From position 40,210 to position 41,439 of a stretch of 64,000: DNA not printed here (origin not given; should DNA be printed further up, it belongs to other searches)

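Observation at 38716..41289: Glycoside hydrolase (clan GH-A) fused to a membrane GT2; hydrolase and transferase in one polypeptide upstream of the synthase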

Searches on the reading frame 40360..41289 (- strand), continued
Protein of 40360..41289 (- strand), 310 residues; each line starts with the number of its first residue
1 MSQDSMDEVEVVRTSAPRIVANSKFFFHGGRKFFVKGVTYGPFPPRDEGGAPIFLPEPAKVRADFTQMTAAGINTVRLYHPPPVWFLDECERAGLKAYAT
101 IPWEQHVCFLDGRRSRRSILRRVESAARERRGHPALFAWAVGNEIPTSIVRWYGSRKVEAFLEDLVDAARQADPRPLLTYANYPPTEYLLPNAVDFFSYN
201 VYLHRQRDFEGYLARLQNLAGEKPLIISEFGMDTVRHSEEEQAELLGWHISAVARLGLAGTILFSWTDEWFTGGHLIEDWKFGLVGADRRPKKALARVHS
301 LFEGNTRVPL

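Call 50: search_protein_families(library=pfam, proteins=[P0143, P0145, P0156, P0139, P0179, P0125], max_evalue=0.0001)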
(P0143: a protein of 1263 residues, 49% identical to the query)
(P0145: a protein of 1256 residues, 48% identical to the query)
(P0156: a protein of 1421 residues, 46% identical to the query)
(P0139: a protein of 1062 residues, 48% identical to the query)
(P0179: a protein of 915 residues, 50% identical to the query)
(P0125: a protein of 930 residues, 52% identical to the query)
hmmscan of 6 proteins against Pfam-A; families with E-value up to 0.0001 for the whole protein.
P0143 (1263 aa): 9 families
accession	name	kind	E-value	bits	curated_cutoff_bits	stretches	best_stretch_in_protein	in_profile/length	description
PF00535.33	Glycos_transf_2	-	1.7e-32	113.1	23.3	1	301-454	1-164/168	Glycosyl transferase family 2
PF13641.12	Glyco_tranf_2_3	-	3.1e-25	90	27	1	298-507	1-224/230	Glycosyltransferase like family 2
PF25021.1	TEN_NHL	-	2e-20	73.6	27.1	2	985-1070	260-357/357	Teneurin NHL domain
PF01436.27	NHL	-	2.2e-20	72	20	1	1042-1067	1-26/28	NHL repeat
PF13632.12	Glyco_trans_2_3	-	1.6e-14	54.6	27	1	375-565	1-190/198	Glycosyl transferase family group 2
PF13506.12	Glyco_transf_21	-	5e-10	39.5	21.7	1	367-507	25-169/174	Glycosyl transferase family 21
PF10111.15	Glyco_tranf_2_2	-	4.5e-08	33.4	27.3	1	301-391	1-100/276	Glycosyltransferase like family 2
PF02836.23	Glyco_hydro_2_C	-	3.2e-07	30.2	21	1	9-218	6-216/302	Glycosyl hydrolases family 2, TIM barrel domain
PF23500.1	DUF7133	-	3.6e-05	23.7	27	0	939-1004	284-347/385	Domain of unknown function (DUF7133)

P0145 (1256 aa): 9 families
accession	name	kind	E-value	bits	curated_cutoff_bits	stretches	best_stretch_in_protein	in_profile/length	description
PF00535.33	Glycos_transf_2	-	3.9e-33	115.2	23.3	1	320-476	1-166/168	Glycosyl transferase family 2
PF13641.12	Glyco_tranf_2_3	-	1.8e-28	100.6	27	1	317-526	2-223/230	Glycosyltransferase like family 2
PF01436.27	NHL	-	8.5e-24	82.8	20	1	1104-1129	1-26/28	NHL repeat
PF25021.1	TEN_NHL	-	1.1e-18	67.7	27.1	1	934-1144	34-238/357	Teneurin NHL domain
PF13632.12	Glyco_trans_2_3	-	3.5e-18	66.6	27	1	395-591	1-165/198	Glycosyl transferase family group 2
PF13506.12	Glyco_transf_21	-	5.3e-14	52.5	21.7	1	387-528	25-170/174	Glycosyl transferase family 21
PF10111.15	Glyco_tranf_2_2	-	1.2e-09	38.5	27.3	1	320-411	1-100/276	Glycosyltransferase like family 2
PF13449.12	Phytase-like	-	4.4e-05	24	27.6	0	1052-1081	73-102/284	Esterase-like activity of phytase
PF08450.18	SGL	-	4.7e-05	23.6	26.3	0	938-1081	93-218/246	SMP-30/Gluconolactonase/LRE-like region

P0156 (1421 aa): 8 families
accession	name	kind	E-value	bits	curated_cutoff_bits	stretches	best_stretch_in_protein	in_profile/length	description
PF00664.28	ABC_membrane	-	1.2e-30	107.6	28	1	856-1138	5-271/274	ABC transporter transmembrane region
PF00005.33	ABC_tran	-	3.1e-26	93.1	25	1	1204-1352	1-137/137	ABC transporter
PF00535.33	Glycos_transf_2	-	5.8e-26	91.9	23.3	1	310-419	1-116/168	Glycosyl transferase family 2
PF13641.12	Glyco_tranf_2_3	-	1.7e-18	67.9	27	1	307-516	1-224/230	Glycosyltransferase like family 2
PF02836.23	Glyco_hydro_2_C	-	2.2e-10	40.6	21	1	51-227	34-213/302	Glycosyl hydrolases family 2, TIM barrel domain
PF13632.12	Glyco_trans_2_3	-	2.5e-10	41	27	1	385-624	2-197/198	Glycosyl transferase family group 2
PF10111.15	Glyco_tranf_2_2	-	2e-08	34.5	27.3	1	310-396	1-96/276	Glycosyltransferase like family 2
PF13506.12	Glyco_transf_21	-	1.9e-06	27.9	21.7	1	375-519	24-172/174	Glycosyl transferase family 21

P0139 (1062 aa): 8 families
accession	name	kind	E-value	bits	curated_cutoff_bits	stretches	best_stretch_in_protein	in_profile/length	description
PF00535.33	Glycos_transf_2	-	1.3e-58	198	23.3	2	535-689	1-164/168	Glycosyl transferase family 2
PF13641.12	Glyco_tranf_2_3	-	5.9e-27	95.6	27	1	534-742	3-224/230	Glycosyltransferase like family 2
PF10111.15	Glyco_tranf_2_2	-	6.3e-14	52.6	27.3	1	535-618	1-92/276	Glycosyltransferase like family 2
PF02836.23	Glyco_hydro_2_C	-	7.5e-12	45.4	21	1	242-521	3-298/302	Glycosyl hydrolases family 2, TIM barrel domain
PF03198.20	Glyco_hydro_72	-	2.8e-10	40.4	25.9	1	239-364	11-147/314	Glucanosyltransferase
PF13632.12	Glyco_trans_2_3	-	5.4e-10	39.9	27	1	610-850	1-189/198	Glycosyl transferase family group 2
PF13506.12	Glyco_transf_21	-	1.3e-06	28.4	21.7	1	602-741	25-168/174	Glycosyl transferase family 21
PF13704.12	Glyco_tranf_2_4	-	3.3e-06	28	27.5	0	542-634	2-85/98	Glycosyl transferase family 2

P0179 (915 aa): 6 families
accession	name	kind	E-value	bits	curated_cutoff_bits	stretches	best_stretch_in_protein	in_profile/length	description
PF00535.33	Glycos_transf_2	-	1.1e-28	100.7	23.3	1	535-691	1-167/168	Glycosyl transferase family 2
PF13641.12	Glyco_tranf_2_3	-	2.2e-24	87.2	27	1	534-741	3-224/230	Glycosyltransferase like family 2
PF13632.12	Glyco_trans_2_3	-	2.3e-14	54.1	27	1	609-810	1-183/198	Glycosyl transferase family group 2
PF13506.12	Glyco_transf_21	-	2.8e-10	40.4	21.7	1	600-744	24-172/174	Glycosyl transferase family 21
PF10111.15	Glyco_tranf_2_2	-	1.9e-06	28.1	27.3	0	535-617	1-92/276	Glycosyltransferase like family 2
PF02836.23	Glyco_hydro_2_C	-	1.7e-05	24.6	21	0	340-523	113-300/302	Glycosyl hydrolases family 2, TIM barrel domain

P0125 (930 aa): 7 families
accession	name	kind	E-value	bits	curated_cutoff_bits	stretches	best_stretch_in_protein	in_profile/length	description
PF00535.33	Glycos_transf_2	-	3.1e-28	99.3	23.3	1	346-453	1-113/168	Glycosyl transferase family 2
PF13641.12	Glyco_tranf_2_3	-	1.8e-17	64.5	27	1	343-553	1-224/230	Glycosyltransferase like family 2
PF02836.23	Glyco_hydro_2_C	-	1.9e-11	44.1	21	1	52-275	4-228/302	Glycosyl hydrolases family 2, TIM barrel domain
PF10111.15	Glyco_tranf_2_2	-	5.9e-10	39.5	27.3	1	346-436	1-99/276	Glycosyltransferase like family 2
PF13632.12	Glyco_trans_2_3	-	3.2e-08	34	27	1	488-641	72-196/198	Glycosyl transferase family group 2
PF13506.12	Glyco_transf_21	-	1.6e-06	28.1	21.7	1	415-553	27-169/174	Glycosyl transferase family 21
PF03198.20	Glyco_hydro_72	-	6.1e-05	22.9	25.9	0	52-112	16-79/314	Glucanosyltransferase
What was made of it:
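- One protein, P0156, fuses GH-A, GT2 and an ABC exporter (call 50).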

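Call 56: search_solved_structures(query=A4, max_evalue=0.01, show_alignments=3)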
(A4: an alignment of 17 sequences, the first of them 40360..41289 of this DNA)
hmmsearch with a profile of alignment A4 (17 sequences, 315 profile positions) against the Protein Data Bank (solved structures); distinct sequences matched with E-value up to 0.01: 123 (the best 60 are shown).
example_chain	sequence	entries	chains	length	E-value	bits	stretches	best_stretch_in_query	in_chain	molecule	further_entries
9fz9_A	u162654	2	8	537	5.1e-20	74.6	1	5-266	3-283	Glycoside hydrolase family 2 catalytic domain-containing protein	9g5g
9g4n_A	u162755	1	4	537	1.1e-18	70.2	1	5-266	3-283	Glycoside hydrolase family 2 catalytic domain-containing protein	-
6ncw_A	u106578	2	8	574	4.9e-13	51.7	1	8-290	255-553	Beta-galacturonidase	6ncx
5c70_A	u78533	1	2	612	6.3e-12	48.1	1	8-287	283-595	Glucuronidase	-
6d8g_A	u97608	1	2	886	1.5e-10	43.5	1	45-222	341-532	Glycosyl hydrolases family 2, sugar binding domain protein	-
5uj6_A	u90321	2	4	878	1.5e-10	43.5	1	45-222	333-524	Glycosyl hydrolases family 2, sugar binding domain protein | Beta-galactosidase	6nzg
6d50_A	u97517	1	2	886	1.6e-10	43.5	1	45-222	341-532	Glycosyl hydrolases family 2, sugar binding domain protein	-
6d7j_A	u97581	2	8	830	1.8e-10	43.3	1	14-163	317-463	Beta-Glucuronidase | Glycosyl hydrolase family 2, TIM barrel domain protein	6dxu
9oro_A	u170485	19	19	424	2.6e-10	42.8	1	49-163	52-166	Glycoside hydrolase family 158 | GH158(Pro)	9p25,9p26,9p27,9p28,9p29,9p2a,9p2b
5c71_A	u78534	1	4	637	3.6e-10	42.3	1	8-287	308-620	Glucuronidase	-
1bhg_A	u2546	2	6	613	2.3e-09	39.6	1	12-224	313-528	BETA-GLUCURONIDASE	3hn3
3cmg_A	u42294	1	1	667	3.2e-09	39.2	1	44-163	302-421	Putative beta-galactosidase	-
5z1a_A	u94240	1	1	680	3.3e-09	39.1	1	44-163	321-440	Putative beta-galactosidase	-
6d1p_A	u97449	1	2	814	6.7e-09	38.1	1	14-162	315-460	Glycosyl hydrolases family 2, sugar binding domain protein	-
6s6z_A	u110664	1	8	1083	1.2e-08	37.2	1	15-131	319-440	Beta-galactosidase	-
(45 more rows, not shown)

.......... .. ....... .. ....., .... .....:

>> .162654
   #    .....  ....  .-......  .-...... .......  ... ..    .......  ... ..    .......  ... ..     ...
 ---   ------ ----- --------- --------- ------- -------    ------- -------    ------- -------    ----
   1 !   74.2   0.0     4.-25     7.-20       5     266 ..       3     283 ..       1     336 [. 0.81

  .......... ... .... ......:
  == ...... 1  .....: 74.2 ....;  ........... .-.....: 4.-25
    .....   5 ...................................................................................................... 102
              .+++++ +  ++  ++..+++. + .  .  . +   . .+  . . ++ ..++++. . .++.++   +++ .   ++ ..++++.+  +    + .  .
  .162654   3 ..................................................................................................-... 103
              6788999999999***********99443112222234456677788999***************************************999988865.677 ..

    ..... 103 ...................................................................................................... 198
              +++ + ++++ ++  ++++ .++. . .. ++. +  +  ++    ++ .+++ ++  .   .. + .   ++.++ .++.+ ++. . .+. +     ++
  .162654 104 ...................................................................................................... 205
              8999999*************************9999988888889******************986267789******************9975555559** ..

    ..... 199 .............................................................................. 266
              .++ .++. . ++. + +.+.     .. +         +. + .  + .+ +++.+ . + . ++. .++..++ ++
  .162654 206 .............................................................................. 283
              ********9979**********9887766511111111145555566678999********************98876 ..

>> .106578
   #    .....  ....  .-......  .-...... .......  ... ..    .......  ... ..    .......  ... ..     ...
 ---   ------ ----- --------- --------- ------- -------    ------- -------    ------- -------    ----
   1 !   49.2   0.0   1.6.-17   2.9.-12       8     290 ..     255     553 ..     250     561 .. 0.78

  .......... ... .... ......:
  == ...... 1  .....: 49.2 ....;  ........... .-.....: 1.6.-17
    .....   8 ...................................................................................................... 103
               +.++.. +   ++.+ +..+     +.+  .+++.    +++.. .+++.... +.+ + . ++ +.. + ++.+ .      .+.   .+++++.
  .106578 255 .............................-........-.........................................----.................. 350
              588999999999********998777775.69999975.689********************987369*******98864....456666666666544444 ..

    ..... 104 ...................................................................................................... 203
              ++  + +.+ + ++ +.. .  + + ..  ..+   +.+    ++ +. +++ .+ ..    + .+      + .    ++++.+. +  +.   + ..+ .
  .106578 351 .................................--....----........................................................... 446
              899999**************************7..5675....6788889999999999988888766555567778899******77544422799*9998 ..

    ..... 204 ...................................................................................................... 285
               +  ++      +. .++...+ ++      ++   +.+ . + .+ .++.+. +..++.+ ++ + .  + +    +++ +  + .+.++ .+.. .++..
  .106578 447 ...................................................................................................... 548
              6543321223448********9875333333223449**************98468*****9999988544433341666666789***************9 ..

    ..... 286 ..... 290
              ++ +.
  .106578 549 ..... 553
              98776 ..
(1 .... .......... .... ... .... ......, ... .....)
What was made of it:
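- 40390..41247 (-): Clan GH-A (β/α)8 barrel, GH157-like (aa 15-300). Family profile vs PDB: LaGH157 (9fz9) E 5e-20, next a GH2 at 5e-13 (call 56).
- On CAZy family GH157: The family profile hits LaGH157 at E 5e-20 over about 260 residues, the best of all PDB chains (call 56).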

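Call 89: find_homologous_proteins(query=P0238, max_evalue=1e-30)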
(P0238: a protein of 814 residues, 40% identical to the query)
Query P0238 (814 aa): 5265 proteins with E <= 1e-30 among 8000 candidates; the best 120 are listed.
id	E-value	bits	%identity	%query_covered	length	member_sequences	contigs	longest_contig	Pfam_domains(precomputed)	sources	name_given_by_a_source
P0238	0.0e+0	1883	100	100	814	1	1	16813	PF13632.13,PF10111.15,PF13506.14,PF13641.13,PF00535.33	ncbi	-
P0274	0.0e+0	1255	67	100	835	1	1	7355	PF13632.13,PF10111.15,PF13641.13,PF00535.33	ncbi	-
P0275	2.2e-220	752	54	76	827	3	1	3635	PF13632.13,PF10111.15,PF13506.14,PF13641.13,PF00535.33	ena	-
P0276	1.6e-218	746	47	95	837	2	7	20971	PF13632.13,PF10111.15,PF13506.14,PF13641.13,PF00535.33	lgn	-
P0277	1.8e-218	746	54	81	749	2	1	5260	PF13632.13,PF10111.15,PF13506.14,PF13641.13,PF00535.33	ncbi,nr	ncbi:MAG TPA: glycosyltransferase, partial [Bacteroidia bacterium]|nr:glycosyltransferase [Bacteroid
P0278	2.2e-217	742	48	98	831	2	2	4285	PF13632.13,PF10111.15,PF13641.13,PF00535.33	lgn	-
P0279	4.7e-217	741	52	81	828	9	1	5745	PF13632.13,PF10111.15,PF13506.14,PF13641.13,PF00535.33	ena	-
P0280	5.7e-217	741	45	95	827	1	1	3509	PF13632.13,PF10111.15,PF13506.14,PF13641.13,PF00535.33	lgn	-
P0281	6.8e-217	741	45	96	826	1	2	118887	PF13632.13,PF10111.15,PF13506.14,PF13641.13,PF02836.24,PF00535.33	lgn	-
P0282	8.7e-216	737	46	94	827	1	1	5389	PF13632.13,PF10111.15,PF13506.14,PF13641.13,PF00535.33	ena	-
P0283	2.6e-215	735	46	99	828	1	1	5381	PF13632.13,PF10111.15,PF13506.14,PF13641.13,PF00535.33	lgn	-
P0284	4.3e-215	735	56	72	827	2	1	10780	PF13632.13,PF10111.15,PF13641.13,PF00535.33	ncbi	ncbi:MAG: glycosyltransferase [Verrucomicrobiota bacterium]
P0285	4.5e-215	735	48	97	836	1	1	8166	PF13632.13,PF10111.15,PF13641.13,PF00535.33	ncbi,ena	-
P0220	4.5e-215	735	52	82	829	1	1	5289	PF13632.13,PF10111.15,PF13641.13,PF00535.33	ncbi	-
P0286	5.8e-215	734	47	92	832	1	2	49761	PF13632.13,PF10111.15,PF13506.14,PF13641.13,PF00535.33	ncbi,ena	-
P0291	3.0e-213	729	46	94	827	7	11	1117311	PF13632.13,PF10111.15,PF13506.14,PF13641.13,PF00535.33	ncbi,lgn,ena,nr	ncbi:MAG: glycosyl transferase [Verrucomicrobiales bacterium]|nr:glycosyl transferase [Verrucomicrob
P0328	6.3e-201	688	44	98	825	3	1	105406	PF13632.13,PF10111.15,PF13506.14,PF13641.13,PF00535.33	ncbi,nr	ncbi:glycosyltransferase [Verrucomicrobiales bacterium BCK34]|nr:glycosyltransferase [Verrucomicrobi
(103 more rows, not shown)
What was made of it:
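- Tried and rejected: A second homologue search with a 34%-identical member showed that this clade too is Verrucomicrobial (call 89).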

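Call 91: find_encoding_contigs(protein=P0291, flank=6000, max_places=1)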
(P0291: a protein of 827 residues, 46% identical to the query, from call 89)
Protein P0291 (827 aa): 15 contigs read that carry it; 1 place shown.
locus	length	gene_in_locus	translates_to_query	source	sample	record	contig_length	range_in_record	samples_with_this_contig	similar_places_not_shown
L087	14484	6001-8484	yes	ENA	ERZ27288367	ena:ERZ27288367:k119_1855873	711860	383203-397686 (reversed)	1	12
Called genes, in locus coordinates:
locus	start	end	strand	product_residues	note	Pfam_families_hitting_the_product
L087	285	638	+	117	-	-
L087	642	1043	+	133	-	-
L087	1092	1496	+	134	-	-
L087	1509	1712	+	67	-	-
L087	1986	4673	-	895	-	PF02463:SMC_N (faint), PF13175:AAA_15, PF13476:AAA_23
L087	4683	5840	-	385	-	PF00149:Metallophos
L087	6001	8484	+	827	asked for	PF13506:Glyco_transf_21 (weak), PF00535:Glycos_transf_2, PF10111:Glyco_tranf_2_2 (faint), PF13641:Glyco_tranf_2_3, PF13632:Glyco_trans_2_3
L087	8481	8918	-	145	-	PF01894:YjbQ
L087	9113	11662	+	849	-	PF02321:OEP (faint)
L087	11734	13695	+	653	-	PF07517:SecA_DEAD, PF01043:SecA_PP_bind, PF21090:P-loop_SecA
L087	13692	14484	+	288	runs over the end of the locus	PF25973:BSH_CzcB (faint), PF25984:BSH_YknX, PF25954:Beta-barrel_RND_2 (weak)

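Call 92: find_encoding_contigs(protein=P0328, flank=6000, max_places=1)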
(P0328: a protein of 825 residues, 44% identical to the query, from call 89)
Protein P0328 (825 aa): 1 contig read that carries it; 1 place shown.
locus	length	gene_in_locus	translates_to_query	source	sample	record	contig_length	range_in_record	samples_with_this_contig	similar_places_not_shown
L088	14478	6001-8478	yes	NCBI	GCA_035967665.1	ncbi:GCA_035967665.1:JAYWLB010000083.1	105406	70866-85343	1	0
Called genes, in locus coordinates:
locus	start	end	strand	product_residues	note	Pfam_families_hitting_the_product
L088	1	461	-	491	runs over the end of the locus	PF06439:3keto-disac_hyd, PF08450:SGL, PF01731:Arylesterase (weak)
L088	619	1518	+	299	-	PF06439:3keto-disac_hyd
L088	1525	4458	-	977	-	PF13476:AAA_23, PF13555:AAA_29, PF13558:SbcC_Walker_B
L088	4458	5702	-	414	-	PF00149:Metallophos, PF12850:Metallophos_2 (faint), PF12320:SbcD_C (weak)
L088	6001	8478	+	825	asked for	PF00535:Glycos_transf_2, PF10111:Glyco_tranf_2_2 (faint), PF13506:Glyco_transf_21, PF13641:Glyco_tranf_2_3, PF13632:Glyco_trans_2_3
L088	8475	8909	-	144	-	PF01894:YjbQ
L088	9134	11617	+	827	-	-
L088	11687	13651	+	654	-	PF07517:SecA_DEAD, PF01043:SecA_PP_bind, PF21090:P-loop_SecA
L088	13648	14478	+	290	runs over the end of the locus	PF25984:BSH_YknX, PF25954:Beta-barrel_RND_2 (weak)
